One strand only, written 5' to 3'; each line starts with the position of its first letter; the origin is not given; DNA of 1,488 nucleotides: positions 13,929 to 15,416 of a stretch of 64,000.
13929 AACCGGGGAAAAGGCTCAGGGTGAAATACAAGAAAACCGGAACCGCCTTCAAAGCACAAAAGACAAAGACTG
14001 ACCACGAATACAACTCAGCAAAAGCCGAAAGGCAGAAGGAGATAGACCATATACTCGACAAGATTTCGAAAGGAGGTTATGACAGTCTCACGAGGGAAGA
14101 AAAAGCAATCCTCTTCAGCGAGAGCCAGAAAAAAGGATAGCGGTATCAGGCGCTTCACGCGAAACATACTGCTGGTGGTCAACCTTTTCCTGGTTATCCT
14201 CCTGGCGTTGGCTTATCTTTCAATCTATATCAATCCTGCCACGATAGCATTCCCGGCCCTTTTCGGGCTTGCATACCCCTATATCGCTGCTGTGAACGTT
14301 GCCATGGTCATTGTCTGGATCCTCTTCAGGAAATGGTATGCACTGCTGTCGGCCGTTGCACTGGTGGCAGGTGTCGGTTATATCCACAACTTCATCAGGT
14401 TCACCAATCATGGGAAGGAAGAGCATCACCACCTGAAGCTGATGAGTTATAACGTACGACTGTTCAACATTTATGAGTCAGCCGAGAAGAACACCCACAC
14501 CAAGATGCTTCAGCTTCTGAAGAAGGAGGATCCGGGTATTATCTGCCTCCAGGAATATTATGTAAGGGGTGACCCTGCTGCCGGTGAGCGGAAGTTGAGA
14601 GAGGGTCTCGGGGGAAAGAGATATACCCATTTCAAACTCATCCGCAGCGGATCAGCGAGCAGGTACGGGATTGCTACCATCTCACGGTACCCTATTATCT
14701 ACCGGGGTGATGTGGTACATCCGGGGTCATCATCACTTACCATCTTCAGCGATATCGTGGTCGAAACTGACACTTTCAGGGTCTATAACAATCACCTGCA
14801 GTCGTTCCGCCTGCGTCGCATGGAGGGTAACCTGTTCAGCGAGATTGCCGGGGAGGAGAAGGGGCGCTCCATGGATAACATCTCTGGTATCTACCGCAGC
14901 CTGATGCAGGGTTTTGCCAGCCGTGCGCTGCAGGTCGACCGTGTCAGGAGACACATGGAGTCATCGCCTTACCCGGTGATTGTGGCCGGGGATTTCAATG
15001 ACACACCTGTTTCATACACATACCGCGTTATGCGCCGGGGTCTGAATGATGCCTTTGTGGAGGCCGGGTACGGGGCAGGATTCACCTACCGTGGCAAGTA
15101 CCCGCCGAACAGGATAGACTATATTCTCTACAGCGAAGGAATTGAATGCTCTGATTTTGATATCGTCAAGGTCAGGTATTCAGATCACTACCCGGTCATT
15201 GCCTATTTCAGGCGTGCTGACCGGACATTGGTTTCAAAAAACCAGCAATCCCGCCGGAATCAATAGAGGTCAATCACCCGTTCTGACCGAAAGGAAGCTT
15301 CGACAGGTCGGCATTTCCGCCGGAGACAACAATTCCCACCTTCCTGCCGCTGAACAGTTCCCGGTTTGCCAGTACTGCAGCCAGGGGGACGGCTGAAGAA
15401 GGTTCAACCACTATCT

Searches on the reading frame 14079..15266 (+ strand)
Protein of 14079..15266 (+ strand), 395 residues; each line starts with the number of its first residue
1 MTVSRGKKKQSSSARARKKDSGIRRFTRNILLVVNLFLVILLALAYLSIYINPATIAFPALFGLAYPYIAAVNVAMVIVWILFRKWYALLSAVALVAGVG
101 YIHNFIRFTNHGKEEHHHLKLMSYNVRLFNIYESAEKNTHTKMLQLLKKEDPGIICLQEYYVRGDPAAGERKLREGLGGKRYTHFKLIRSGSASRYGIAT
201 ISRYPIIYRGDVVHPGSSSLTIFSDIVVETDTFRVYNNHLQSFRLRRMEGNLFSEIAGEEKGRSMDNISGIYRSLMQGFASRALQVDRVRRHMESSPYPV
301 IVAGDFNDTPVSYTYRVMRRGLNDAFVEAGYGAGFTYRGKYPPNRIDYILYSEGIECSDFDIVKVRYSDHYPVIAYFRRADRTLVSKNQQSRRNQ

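Call 42: find_encoding_contigs(protein=window:14079-15266:+, flank=10000, max_places=1)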
Protein window:14079-15266:+ (395 aa): 10 contigs read that carry it; 1 place shown.
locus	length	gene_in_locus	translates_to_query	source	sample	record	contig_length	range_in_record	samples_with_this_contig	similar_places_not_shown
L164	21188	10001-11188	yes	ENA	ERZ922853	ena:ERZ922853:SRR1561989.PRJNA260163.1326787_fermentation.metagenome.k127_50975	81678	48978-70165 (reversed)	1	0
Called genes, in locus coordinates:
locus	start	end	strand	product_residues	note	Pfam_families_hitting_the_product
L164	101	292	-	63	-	-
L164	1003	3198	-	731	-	PF03412:Peptidase_C39, PF00664:ABC_membrane, PF13401:AAA_22 (faint), PF00005:ABC_tran, PF13191:AAA_16 (faint)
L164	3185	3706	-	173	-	PF00578:AhpC-TSA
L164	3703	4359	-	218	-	-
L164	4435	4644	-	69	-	-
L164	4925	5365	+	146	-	-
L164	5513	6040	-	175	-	PF12724:Flavodoxin_5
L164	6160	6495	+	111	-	-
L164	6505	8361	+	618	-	PF02518:HATPase_c, PF13589:HATPase_c_3, PF01119:DNA_mis_repair, PF08676:MutL_C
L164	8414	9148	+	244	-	PF08551:DUF1751, PF01694:Rhomboid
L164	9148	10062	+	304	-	PF01694:Rhomboid, PF20216:DUF6576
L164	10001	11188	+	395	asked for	PF28535:DUF8431, PF03372:Exo_endo_phos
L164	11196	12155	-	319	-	PF00291:PALP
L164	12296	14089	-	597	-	PF17899:Peptidase_M61_N, PF05299:Peptidase_M61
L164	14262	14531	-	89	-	-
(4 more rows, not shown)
